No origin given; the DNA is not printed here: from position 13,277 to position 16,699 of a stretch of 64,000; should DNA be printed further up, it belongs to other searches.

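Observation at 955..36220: Recurrent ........-centred element just upstream of several flagellar start codons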

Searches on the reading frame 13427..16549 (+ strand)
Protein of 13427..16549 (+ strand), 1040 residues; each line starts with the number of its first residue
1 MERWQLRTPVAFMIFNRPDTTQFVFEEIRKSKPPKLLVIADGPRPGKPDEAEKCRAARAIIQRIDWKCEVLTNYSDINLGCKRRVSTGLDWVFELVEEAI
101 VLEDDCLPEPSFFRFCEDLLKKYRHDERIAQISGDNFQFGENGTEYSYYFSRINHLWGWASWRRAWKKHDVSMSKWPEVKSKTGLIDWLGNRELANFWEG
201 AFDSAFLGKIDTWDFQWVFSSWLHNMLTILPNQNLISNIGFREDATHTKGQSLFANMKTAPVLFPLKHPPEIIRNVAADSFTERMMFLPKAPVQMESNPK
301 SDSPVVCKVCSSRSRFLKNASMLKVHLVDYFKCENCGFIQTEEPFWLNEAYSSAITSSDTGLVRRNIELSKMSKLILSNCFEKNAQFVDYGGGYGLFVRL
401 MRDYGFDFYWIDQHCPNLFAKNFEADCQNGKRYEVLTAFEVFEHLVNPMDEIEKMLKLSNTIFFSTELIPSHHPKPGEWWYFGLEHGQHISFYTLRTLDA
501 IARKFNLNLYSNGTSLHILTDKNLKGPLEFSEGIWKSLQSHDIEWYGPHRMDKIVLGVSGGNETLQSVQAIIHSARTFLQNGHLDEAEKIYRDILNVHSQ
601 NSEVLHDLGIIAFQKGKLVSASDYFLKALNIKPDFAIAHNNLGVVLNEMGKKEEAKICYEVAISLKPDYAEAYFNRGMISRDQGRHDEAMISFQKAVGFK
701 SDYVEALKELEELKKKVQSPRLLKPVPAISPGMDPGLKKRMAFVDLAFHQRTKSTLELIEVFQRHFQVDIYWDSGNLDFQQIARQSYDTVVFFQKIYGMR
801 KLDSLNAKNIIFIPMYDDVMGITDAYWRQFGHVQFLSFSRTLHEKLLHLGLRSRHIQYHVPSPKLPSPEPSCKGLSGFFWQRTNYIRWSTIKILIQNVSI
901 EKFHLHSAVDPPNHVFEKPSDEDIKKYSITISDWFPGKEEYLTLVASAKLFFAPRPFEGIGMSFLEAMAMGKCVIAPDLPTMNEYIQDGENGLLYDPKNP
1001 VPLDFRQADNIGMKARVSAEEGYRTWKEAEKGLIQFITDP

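Call 11: search_protein_families(library=pfam, proteins=[window:13427-16549:+])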
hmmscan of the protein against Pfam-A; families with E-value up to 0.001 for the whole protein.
window:13427-16549:+ (1040 aa): 18 families
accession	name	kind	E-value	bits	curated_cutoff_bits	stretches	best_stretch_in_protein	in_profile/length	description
PF13489.12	Methyltransf_23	-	9.7e-21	74.6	27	1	379-511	16-163/164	Methyltransferase domain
PF13181.12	TPR_8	-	1.3e-19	69.1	25.7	2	670-701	1-32/34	Tetratricopeptide repeat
PF07719.23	TPR_2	-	8e-19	66.6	27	1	670-697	1-28/34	Tetratricopeptide repeat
PF00515.34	TPR_1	-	8.6e-19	67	27.8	2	636-669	1-34/34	Tetratricopeptide repeat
PF13414.12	TPR_11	-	1.9e-16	59.9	26.8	2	613-650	5-42/42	TPR repeat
PF13431.12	TPR_17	-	4.7e-15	55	24.4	2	658-689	1-32/34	Tetratricopeptide repeat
PF13692.12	Glyco_trans_1_4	-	4.9e-13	50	27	1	930-1000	62-129/142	Glycosyl transferases group 1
PF00534.26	Glycos_transf_1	-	1.3e-12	48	26.4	1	939-1000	84-145/172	Glycosyl transferases group 1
PF13424.12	TPR_12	-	3.2e-12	46.9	30.1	1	635-697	2-72/77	Tetratricopeptide repeat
PF13432.12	TPR_16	-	6e-12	46.2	32.7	1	648-700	9-61/65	Tetratricopeptide repeat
PF13374.12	TPR_10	-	4.4e-08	33.3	27.5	0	640-664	6-30/42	Tetratricopeptide repeat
PF14559.12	TPR_19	-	3.6e-07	30.8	25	0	612-671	1-60/68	Tetratricopeptide repeat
PF13428.12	TPR_14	-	5.2e-07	30.2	23.5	0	572-609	5-42/44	Tetratricopeptide repeat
PF13174.12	TPR_6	-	2.5e-05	25.1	26.3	0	671-696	1-26/33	Tetratricopeptide repeat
PF13371.12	TPR_9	-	5.8e-05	23.5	35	0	654-696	13-55/73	Tetratricopeptide repeat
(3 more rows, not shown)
